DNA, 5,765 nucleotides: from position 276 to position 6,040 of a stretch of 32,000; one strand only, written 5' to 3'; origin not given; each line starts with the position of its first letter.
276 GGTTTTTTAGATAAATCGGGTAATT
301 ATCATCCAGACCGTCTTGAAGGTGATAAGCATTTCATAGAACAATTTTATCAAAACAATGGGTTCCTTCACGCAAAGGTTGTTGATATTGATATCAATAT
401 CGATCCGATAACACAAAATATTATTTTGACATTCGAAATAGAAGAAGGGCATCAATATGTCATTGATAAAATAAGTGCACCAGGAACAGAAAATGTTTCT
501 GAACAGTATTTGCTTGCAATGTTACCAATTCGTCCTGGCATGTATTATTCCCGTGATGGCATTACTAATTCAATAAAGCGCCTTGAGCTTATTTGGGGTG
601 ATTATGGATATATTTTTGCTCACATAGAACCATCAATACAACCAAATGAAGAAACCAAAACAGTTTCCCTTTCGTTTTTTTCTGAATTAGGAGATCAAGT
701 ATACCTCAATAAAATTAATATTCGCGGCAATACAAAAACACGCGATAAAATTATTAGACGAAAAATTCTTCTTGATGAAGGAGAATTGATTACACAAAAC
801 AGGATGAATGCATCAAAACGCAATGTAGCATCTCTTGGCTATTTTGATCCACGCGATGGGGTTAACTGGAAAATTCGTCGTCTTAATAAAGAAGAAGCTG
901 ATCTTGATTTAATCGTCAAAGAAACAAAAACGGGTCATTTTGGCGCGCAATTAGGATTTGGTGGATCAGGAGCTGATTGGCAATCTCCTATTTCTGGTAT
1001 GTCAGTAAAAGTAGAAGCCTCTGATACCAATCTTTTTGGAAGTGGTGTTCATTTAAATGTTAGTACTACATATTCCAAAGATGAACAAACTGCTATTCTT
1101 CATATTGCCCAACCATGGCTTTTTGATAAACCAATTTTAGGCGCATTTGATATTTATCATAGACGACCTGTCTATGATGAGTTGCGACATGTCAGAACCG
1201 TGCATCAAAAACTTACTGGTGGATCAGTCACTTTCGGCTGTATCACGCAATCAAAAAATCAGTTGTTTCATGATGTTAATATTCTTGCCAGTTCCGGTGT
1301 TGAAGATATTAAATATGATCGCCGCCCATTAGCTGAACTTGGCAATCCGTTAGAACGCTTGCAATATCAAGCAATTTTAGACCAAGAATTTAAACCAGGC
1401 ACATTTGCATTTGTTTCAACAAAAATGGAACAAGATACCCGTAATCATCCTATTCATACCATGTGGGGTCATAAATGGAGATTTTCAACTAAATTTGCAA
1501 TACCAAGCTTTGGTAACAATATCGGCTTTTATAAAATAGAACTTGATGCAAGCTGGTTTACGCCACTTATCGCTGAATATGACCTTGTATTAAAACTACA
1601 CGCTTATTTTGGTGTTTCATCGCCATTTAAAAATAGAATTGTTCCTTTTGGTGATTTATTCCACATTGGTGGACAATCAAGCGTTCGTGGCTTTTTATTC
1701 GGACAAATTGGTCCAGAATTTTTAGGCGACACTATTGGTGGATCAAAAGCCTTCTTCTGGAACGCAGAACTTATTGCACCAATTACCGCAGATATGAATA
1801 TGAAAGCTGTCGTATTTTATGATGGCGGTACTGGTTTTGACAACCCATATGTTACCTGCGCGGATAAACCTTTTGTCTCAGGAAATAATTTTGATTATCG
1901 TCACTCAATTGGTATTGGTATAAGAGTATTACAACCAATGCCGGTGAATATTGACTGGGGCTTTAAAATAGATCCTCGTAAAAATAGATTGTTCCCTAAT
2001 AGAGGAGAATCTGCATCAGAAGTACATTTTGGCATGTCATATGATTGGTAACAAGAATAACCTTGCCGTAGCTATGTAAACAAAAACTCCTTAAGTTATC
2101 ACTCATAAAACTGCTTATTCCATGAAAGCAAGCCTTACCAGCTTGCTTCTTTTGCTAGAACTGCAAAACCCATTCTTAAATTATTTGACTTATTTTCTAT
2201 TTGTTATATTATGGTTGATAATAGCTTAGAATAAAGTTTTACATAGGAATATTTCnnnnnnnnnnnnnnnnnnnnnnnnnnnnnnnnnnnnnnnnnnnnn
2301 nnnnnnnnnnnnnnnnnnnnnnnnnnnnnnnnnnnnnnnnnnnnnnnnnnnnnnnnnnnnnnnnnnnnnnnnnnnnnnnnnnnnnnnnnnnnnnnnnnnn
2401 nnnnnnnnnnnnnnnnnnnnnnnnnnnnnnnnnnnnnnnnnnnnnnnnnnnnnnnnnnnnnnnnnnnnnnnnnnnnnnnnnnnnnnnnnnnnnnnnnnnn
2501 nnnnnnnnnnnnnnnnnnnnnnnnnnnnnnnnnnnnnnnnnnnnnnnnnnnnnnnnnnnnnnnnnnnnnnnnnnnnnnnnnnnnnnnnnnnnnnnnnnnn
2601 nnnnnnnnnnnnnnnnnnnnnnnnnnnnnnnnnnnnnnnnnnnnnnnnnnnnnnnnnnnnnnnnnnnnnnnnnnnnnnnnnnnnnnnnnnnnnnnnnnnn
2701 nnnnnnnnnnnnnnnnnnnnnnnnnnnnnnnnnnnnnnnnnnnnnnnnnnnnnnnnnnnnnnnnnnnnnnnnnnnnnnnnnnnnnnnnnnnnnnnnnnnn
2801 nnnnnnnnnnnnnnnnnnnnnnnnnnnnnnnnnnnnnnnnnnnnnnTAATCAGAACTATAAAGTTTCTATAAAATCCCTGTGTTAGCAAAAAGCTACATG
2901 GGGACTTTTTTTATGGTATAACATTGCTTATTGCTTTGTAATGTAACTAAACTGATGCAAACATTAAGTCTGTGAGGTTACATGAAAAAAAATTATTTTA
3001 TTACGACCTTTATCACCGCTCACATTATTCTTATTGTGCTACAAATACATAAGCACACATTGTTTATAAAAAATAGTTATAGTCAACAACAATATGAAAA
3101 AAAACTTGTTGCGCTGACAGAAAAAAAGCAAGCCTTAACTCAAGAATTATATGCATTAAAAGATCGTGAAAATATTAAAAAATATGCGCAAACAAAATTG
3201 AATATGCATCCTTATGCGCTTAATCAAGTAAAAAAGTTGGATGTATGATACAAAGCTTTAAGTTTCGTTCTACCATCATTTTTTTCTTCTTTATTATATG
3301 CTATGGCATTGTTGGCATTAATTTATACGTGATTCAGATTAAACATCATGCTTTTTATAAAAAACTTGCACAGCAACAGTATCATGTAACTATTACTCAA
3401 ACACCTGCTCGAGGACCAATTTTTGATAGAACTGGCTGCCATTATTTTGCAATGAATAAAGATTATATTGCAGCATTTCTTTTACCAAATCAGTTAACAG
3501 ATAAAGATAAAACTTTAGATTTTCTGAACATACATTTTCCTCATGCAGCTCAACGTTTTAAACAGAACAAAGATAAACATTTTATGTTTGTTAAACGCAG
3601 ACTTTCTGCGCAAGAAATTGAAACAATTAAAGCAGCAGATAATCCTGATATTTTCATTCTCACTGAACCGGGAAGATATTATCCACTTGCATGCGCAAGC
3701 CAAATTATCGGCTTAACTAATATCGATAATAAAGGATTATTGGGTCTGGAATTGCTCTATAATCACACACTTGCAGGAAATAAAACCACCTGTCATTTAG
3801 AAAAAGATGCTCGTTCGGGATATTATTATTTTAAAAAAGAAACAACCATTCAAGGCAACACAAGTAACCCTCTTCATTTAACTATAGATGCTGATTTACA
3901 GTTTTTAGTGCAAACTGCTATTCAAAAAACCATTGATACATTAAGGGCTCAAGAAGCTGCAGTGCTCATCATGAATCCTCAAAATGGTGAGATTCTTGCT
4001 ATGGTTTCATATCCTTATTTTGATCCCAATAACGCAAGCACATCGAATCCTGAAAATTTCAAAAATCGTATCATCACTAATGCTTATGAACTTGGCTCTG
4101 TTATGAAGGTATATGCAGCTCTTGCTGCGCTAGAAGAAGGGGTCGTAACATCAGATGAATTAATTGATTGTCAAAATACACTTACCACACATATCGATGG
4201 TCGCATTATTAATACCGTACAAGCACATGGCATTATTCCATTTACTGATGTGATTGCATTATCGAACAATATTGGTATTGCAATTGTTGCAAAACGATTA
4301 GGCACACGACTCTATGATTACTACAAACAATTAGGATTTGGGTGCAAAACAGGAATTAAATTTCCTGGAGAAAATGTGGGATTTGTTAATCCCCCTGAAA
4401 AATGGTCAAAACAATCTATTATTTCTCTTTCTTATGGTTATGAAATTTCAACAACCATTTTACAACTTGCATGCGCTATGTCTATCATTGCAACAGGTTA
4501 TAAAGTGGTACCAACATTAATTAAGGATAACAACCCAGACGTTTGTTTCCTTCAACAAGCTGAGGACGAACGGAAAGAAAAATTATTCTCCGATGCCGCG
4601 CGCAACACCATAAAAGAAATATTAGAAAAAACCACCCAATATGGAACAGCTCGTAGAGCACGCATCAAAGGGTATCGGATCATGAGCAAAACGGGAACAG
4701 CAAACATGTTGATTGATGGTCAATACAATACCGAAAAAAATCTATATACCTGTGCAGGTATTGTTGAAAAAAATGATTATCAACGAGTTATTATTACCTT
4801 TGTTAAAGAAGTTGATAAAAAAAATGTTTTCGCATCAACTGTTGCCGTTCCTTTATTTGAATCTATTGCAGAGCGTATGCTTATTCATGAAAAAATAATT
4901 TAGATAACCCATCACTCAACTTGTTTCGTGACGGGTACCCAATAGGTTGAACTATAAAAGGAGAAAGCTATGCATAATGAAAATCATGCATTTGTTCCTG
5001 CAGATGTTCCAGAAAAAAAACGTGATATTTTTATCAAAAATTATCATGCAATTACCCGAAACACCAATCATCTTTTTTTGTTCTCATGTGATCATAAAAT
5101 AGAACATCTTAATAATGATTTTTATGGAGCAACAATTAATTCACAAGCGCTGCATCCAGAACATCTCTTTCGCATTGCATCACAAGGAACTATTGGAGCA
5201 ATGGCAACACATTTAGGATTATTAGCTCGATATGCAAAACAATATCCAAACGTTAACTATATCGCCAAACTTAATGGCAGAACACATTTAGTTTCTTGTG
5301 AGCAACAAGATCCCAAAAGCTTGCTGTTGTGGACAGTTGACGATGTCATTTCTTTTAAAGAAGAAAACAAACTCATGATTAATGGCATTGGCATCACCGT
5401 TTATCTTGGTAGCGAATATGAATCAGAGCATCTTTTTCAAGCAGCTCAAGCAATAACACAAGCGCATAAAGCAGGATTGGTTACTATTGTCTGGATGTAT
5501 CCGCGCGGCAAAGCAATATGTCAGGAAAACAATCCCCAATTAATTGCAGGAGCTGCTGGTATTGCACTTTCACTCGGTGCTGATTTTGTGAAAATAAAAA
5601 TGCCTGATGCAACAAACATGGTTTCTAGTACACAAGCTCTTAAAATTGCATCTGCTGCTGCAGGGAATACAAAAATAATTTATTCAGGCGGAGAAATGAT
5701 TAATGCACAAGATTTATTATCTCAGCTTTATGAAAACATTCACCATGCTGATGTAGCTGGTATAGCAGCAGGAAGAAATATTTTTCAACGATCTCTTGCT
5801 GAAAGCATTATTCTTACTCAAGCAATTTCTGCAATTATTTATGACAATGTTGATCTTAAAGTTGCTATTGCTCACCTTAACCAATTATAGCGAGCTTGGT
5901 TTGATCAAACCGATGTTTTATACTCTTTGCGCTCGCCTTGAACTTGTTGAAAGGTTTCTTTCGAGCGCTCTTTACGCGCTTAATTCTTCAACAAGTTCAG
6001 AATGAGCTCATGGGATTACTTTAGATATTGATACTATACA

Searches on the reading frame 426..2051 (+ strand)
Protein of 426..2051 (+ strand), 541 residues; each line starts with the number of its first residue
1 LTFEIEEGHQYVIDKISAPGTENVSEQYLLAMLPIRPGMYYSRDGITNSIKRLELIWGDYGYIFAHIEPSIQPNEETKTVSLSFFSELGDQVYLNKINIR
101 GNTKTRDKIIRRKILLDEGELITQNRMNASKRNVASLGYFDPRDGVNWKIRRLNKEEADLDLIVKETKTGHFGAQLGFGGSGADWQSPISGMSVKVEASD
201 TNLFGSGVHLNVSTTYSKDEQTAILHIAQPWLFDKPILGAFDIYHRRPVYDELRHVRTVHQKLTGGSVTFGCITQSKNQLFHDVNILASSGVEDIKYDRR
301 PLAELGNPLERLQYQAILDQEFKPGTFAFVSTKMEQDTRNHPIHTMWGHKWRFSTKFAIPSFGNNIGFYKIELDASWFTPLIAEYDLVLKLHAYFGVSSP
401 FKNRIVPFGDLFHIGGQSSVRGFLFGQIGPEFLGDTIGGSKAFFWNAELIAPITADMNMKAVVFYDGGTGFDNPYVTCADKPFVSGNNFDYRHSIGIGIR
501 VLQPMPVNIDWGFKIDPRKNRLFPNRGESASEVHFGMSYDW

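Call 79: search_protein_families(library=ncbifam, proteins=[window:426-2051:+], max_evalue=0.00001)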
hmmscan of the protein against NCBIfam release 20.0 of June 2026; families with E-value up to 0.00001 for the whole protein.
window:426-2051:+ (541 aa): 6 families
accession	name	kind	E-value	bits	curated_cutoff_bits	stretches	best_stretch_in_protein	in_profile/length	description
TIGR03303.1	OM_YaeT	equivalog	3.7e-93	313.2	297.15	1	1-520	231-727/741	outer membrane protein assembly factor BamA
NF008287.0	PRK11067.1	subfamily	8.4e-40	136.9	1181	1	2-431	257-670/802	outer membrane protein assembly factor BamA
NF052279.1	lipo_TamL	exception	1.4e-14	53.5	400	1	89-222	254-384/747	translocation and assembly module lipoprotein TamL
NF047950.2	ATportTamA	equivalog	2.3e-12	46.3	625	1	338-518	388-554/569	autotransporter assembly complex protein TamA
NF047779.1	Omp85_fam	subfamily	1.2e-06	28.2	200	1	324-514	221-409/423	Omp85 family outer membrane protein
TIGR00992.1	3a0901s03IAP75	subfamily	1.7e-06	26.6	1163.25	0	93-232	273-421/718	IAP75 family chloroplast envelope protein translocase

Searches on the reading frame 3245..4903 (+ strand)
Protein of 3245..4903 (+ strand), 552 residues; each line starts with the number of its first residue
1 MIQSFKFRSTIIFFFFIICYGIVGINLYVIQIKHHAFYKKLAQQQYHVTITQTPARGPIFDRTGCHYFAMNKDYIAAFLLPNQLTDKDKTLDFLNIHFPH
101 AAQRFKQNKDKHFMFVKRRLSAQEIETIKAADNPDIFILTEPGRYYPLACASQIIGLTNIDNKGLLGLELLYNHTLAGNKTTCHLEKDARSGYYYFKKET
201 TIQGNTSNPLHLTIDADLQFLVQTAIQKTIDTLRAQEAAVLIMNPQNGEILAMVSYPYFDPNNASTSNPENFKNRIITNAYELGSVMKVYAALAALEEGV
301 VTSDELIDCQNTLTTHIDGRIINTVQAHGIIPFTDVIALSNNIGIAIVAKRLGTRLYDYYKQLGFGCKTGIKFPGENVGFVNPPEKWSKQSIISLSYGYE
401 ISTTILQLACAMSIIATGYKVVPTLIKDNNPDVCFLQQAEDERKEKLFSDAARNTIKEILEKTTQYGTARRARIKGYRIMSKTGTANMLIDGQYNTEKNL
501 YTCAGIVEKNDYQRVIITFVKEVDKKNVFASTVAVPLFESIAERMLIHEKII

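Call 79: search_protein_families(library=ncbifam, proteins=[window:3245-4903:+], max_evalue=0.00001)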
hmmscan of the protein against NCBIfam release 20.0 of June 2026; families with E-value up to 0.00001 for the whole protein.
window:3245-4903:+ (552 aa): 12 families
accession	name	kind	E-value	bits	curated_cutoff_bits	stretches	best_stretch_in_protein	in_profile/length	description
TIGR02214.1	spoVD_pbp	equivalog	2.3e-88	297.2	688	1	9-546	2-555/636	stage V sporulation protein D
TIGR03423.1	pbp2_mrdA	equivalog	5.4e-69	233.3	455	1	8-491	2-531/593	penicillin-binding protein 2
NF053573.1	PBP2_PenA_Neis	exception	2.5e-67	227.8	1105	1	17-542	36-557/572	peptidoglycan D,D-transpeptidase PBP2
NF011685.0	PRK15105.1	subfamily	5.7e-54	183.7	737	1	92-546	115-558/588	peptidoglycan glycosyltransferase FtsI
NF038271.1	strep_PBP2X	exception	3.5e-30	104.9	1050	1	9-539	30-610/750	penicillin-binding protein PBP2X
NF008061.0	PRK10795.1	equivalog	7.6e-25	87.5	962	2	161-514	204-573/634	peptidoglycan DD-transpeptidase MrdA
NF038278.1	strep_PBP2B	exception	3.7e-22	78.6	975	2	354-526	474-659/678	penicillin-binding protein PBP2B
NF051842.1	PBP4_5_Efaec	equivalog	1.1e-20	73.6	700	1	44-525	153-650/668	penicillin-binding protein PBP4(5)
TIGR02074.1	PBP_1a_fam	subfamily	4.2e-18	65.5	508.75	1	210-489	226-486/535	PBP1A family penicillin-binding protein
TIGR02073.1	PBP_1c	equivalog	1.8e-11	43.4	494.2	1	192-365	225-396/728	penicillin-binding protein 1C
NF051885.1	tranpepglycosPbpC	equivalog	1.7e-08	33.6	900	1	203-491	285-549/632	multimodular transpeptidase-transglycosylase PbpC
TIGR02071.1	PBP_1b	equivalog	3.5e-06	25.5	717.75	0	212-298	374-457/729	penicillin-binding protein 1B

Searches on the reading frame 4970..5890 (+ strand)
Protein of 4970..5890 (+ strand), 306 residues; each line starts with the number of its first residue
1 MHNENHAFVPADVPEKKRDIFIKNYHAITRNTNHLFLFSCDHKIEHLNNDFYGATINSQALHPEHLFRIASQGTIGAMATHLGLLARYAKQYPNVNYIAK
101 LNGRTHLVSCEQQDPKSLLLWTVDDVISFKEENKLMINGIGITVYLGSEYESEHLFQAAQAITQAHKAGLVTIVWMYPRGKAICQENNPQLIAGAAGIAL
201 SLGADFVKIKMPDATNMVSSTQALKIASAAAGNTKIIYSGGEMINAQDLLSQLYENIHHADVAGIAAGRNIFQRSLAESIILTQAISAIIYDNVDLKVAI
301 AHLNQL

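Call 79: search_protein_families(library=ncbifam, proteins=[window:4970-5890:+], max_evalue=0.00001)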
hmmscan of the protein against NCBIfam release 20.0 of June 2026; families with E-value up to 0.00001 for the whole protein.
window:4970-5890:+ (306 aa): 10 families
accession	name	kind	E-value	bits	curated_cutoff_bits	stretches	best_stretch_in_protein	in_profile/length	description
NF005321.0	PRK06852.1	equivalog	6.8e-116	386.7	420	1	4-301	6-302/308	aldolase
NF006704.0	PRK09250.1-1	equivalog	1.8e-33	115.7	277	1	30-289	35-304/308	class I fructose-bisphosphate aldolase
NF005556.0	PRK07226.1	subfamily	2.7e-31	108.9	241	1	28-304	14-265/267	2-amino-3,7-dideoxy-D-threo-hept-6-ulosonate synthase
NF040816.1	Fbpase1_Arch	equivalog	6.3e-25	88.1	430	1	33-300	19-267/271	class I fructose-bisphosphate aldolase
TIGR01949.1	ADH_synth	equivalog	1e-24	87.7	299.45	1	71-300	44-254/255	2-amino-3,7-dideoxy-D-threo-hept-6-ulosonate synthase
NF006707.0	PRK09250.1-4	equivalog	2.1e-22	79.6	327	1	30-216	66-248/355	class I fructose-bisphosphate aldolase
NF006705.0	PRK09250.1-2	equivalog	7.5e-17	61.2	682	1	30-215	63-244/349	class I fructose-bisphosphate aldolase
NF041223.1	BagB_FevI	exception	1.3e-14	54.1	500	1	127-274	100-240/257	bagremycin/ferroverdin biosynthesis DhnA-type aldolase BagB/FevI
NF006081.0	PRK08227.1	equivalog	2.5e-14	53.3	297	1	127-303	125-286/291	3-hydroxy-5-phosphonooxypentane-2,4-dione thiolase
NF006706.0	PRK09250.1-3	equivalog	4.2e-14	52.2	664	1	31-214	64-243/350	class I fructose-bisphosphate aldolase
